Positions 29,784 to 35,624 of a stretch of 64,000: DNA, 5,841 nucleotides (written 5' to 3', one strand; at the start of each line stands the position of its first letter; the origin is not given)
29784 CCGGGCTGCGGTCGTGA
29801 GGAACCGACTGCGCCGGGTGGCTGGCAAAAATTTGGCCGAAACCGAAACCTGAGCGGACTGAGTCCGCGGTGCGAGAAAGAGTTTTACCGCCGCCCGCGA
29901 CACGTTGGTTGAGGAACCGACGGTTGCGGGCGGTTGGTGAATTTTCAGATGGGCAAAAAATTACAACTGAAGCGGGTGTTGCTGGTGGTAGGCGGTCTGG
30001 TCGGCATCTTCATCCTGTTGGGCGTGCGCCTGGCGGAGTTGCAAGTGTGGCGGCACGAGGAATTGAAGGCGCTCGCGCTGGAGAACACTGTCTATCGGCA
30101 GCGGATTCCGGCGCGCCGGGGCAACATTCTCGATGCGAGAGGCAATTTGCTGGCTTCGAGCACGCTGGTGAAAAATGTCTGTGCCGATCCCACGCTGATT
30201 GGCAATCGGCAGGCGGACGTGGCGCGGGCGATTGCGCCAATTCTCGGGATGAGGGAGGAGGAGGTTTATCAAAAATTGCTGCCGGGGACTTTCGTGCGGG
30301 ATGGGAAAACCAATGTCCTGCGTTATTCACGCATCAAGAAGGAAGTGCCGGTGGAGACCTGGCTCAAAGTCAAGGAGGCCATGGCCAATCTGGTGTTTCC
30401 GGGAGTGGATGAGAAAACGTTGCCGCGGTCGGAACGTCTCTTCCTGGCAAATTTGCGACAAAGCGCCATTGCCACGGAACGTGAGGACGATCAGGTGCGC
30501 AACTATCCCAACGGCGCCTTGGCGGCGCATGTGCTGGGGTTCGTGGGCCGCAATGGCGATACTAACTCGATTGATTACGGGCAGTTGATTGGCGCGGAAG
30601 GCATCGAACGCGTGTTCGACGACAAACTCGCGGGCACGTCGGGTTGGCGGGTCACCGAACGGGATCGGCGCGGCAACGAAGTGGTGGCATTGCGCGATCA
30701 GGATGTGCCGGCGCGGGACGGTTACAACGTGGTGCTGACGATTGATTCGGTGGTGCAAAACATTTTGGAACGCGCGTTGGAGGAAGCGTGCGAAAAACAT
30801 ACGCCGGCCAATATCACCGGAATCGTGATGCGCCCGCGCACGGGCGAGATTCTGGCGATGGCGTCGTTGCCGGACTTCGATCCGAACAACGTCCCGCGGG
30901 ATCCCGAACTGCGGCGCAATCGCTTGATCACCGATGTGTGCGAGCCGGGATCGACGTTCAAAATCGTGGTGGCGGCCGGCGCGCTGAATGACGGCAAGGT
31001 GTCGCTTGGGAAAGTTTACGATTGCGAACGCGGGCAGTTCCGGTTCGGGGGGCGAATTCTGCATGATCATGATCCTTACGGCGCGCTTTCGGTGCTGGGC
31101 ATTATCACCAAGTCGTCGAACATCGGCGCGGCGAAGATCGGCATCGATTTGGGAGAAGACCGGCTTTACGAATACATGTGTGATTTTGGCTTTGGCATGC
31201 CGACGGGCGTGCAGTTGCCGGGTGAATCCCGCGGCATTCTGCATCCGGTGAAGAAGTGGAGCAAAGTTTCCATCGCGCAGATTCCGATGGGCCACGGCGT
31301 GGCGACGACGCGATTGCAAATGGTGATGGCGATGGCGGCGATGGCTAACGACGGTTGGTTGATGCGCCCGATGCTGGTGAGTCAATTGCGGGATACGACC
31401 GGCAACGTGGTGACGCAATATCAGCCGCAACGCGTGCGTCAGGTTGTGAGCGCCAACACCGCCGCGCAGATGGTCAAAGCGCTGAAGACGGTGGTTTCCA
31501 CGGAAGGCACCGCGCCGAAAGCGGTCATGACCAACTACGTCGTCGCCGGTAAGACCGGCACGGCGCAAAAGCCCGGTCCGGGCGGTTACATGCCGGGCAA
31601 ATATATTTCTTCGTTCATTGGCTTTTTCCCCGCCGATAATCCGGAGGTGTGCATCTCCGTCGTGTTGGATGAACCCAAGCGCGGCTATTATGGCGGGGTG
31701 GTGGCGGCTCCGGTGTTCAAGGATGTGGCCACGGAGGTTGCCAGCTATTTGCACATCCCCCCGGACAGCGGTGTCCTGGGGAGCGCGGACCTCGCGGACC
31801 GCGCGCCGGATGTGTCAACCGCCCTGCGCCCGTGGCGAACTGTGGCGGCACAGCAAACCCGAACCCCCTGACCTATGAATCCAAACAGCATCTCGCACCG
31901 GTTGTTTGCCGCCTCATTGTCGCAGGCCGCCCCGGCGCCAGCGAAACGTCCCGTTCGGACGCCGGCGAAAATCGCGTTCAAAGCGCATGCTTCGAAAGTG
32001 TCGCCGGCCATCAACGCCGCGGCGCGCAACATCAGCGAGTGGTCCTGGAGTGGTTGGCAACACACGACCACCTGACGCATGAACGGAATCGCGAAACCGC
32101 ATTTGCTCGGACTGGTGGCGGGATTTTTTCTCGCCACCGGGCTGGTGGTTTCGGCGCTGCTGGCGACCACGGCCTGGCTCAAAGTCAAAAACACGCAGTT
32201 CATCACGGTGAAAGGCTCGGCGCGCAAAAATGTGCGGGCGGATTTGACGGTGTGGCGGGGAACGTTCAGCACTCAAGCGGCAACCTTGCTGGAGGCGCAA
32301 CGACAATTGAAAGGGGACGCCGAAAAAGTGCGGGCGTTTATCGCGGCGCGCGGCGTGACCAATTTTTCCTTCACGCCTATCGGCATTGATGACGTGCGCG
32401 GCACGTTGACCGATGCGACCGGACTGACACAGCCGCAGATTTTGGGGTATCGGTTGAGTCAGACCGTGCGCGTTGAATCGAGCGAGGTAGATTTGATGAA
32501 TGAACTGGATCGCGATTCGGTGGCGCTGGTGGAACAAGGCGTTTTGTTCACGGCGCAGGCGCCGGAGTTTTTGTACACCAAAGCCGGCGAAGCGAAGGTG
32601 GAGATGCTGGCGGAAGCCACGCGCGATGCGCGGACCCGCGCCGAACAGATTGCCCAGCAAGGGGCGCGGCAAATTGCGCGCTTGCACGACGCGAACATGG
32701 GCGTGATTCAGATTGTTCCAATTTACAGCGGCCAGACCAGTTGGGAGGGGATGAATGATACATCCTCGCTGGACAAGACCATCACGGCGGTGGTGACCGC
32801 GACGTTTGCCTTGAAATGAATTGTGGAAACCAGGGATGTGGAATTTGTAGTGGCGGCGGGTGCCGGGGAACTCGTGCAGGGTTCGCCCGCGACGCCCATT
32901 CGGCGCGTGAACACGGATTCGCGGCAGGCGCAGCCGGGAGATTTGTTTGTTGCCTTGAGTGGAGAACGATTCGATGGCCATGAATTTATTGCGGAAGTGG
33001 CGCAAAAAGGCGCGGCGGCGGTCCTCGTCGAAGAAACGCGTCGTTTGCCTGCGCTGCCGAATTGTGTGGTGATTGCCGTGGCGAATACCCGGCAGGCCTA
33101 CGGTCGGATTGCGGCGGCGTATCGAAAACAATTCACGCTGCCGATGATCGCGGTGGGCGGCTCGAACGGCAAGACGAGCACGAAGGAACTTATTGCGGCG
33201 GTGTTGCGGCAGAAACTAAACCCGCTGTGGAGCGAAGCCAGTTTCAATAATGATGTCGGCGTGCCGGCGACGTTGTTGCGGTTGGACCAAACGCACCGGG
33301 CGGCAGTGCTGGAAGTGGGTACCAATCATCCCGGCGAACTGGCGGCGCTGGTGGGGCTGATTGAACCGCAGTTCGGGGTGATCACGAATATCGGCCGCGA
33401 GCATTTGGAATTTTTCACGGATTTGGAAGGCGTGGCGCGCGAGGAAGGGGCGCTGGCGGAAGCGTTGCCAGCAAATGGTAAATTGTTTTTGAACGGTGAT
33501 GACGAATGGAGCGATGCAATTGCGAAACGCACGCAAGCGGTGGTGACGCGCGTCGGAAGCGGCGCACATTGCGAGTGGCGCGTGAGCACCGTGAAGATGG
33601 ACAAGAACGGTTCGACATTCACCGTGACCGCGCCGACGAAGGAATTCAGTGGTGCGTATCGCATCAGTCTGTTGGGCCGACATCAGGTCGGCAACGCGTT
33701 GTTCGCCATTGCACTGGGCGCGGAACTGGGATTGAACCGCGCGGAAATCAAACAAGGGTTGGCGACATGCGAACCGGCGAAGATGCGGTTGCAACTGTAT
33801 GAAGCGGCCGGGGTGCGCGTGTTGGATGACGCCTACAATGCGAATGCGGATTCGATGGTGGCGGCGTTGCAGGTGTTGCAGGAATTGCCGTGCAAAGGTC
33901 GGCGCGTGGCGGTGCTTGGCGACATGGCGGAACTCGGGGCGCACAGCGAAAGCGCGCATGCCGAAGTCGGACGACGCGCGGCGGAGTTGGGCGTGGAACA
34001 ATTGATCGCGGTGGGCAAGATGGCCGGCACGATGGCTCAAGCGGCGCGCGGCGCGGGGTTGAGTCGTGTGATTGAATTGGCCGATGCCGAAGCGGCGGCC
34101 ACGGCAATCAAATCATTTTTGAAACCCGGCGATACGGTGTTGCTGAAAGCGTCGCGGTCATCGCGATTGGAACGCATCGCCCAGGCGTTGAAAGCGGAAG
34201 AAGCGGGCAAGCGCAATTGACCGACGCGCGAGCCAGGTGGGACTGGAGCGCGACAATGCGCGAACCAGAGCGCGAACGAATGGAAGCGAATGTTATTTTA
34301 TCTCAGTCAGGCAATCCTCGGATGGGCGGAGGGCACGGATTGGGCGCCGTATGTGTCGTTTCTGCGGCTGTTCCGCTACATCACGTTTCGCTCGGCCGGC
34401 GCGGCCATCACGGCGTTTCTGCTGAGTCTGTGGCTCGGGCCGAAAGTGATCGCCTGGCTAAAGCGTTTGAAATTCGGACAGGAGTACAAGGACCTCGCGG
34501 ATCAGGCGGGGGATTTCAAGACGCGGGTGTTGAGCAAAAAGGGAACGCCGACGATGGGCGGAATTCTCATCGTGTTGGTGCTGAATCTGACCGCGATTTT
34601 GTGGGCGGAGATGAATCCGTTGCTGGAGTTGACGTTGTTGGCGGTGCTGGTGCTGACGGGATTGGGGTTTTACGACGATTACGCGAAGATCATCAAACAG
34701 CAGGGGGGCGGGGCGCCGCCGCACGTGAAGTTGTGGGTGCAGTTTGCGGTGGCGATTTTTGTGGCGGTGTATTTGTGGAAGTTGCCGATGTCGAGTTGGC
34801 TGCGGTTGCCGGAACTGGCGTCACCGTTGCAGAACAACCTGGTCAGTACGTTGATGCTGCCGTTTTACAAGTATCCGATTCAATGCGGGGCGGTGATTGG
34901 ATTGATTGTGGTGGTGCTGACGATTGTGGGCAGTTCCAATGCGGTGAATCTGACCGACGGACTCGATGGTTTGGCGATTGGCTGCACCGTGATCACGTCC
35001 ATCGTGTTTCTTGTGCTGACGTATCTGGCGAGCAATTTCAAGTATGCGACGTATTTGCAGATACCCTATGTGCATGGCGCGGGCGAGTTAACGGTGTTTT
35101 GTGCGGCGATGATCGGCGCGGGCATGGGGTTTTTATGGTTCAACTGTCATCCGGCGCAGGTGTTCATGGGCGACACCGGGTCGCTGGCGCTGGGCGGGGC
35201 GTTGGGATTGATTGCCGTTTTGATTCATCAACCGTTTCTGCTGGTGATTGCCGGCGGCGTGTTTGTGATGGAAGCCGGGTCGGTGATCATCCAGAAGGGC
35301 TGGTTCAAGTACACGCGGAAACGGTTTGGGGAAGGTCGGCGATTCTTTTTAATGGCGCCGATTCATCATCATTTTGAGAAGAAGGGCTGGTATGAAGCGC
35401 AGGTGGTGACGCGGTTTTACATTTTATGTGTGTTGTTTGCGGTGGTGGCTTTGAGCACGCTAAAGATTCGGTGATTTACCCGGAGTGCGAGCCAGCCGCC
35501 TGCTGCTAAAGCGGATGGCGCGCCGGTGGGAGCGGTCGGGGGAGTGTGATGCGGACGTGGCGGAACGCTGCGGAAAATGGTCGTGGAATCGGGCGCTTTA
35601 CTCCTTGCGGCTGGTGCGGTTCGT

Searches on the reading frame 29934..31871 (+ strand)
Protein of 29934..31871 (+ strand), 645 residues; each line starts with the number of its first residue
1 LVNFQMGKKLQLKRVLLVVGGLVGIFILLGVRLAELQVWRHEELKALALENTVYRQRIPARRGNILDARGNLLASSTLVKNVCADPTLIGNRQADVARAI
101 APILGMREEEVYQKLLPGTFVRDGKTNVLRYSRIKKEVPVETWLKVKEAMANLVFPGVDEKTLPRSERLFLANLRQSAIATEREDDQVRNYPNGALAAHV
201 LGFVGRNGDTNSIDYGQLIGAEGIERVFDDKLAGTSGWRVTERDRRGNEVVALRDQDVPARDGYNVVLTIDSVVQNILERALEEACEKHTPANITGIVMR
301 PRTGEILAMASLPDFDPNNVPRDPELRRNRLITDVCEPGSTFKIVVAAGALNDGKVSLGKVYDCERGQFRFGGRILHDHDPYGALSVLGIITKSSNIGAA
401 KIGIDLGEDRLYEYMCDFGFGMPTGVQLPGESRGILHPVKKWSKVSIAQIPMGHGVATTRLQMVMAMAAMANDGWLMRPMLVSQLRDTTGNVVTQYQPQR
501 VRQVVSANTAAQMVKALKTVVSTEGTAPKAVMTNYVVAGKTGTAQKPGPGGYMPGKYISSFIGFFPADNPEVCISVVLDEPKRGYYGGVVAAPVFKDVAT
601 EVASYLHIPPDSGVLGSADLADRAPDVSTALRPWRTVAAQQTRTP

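Call 7: search_protein_families(library=pfam, proteins=[window:29934-31871:+], max_evalue=0.0001)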
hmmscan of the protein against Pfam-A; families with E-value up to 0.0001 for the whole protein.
window:29934-31871:+ (645 aa): 2 families
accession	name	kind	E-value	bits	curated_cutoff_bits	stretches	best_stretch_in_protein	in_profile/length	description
PF00905.27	Transpeptidase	-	8.5e-73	245.6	22.1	1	296-598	3-297/299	Penicillin binding protein transpeptidase domain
PF03717.20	PBP_dimer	-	4e-24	86.5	24.4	1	58-250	2-176/180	Penicillin-binding Protein dimerisation domain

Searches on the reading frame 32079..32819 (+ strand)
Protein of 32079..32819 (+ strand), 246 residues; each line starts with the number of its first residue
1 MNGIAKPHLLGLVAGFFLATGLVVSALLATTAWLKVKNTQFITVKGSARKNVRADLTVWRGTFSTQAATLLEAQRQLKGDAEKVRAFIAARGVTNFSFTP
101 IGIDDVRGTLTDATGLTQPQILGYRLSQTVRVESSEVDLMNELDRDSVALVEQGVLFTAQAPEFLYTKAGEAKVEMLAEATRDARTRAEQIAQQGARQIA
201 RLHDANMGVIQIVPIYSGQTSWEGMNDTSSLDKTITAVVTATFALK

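Call 7: search_protein_families(library=pfam, proteins=[window:32079-32819:+], max_evalue=0.0001)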
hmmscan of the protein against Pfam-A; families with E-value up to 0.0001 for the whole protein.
window:32079-32819:+ (246 aa): 1 family
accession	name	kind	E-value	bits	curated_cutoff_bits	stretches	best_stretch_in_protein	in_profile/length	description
PF04402.19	SIMPL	-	1.3e-22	81.5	25.2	1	42-243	1-205/205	Protein of unknown function (DUF541)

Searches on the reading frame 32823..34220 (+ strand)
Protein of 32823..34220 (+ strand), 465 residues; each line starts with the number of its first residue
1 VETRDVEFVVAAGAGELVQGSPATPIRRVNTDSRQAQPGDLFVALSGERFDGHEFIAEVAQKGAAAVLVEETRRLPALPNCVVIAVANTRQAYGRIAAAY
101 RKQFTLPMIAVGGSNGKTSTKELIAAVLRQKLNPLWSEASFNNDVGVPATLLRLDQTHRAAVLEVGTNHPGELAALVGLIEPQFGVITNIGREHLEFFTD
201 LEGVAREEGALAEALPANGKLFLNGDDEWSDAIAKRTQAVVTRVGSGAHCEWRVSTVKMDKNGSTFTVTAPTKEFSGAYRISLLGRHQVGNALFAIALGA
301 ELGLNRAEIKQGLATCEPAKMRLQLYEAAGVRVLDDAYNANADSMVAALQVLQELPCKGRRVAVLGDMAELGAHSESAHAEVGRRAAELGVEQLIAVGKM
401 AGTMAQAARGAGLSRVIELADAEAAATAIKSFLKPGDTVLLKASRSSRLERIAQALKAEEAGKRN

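Call 7: search_protein_families(library=pfam, proteins=[window:32823-34220:+], max_evalue=0.0001)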
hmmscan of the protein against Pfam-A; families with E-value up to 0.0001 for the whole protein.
window:32823-34220:+ (465 aa): 3 families
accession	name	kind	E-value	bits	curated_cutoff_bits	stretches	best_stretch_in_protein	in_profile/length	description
PF08245.18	Mur_ligase_M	-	7e-42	144.1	24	1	111-298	1-199/200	Mur ligase middle domain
PF02875.26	Mur_ligase_C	-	6.4e-21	75.9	28.4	1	321-445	1-127/127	Mur ligase, glutamate ligase domain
PF01225.30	Mur_ligase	-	3e-10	40.8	21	1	26-100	2-94/95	Mur ligase family, catalytic domain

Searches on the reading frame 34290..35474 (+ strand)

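Call 7: search_protein_families(library=pfam, proteins=[window:34290-35474:+], max_evalue=0.0001)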
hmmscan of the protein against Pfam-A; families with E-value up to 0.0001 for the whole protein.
window:34290-35474:+ (394 aa): 2 families
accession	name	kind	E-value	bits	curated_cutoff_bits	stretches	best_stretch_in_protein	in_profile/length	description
PF00953.26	Glycos_transf_4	-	1.3e-32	113.4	27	1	115-312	4-159/160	Glycosyl transferase family 4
PF10555.14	MraY_sig1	-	1.3e-05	24.8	20.1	1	83-95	1-13/13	Phospho-N-acetylmuramoyl-pentapeptide-transferase signature 1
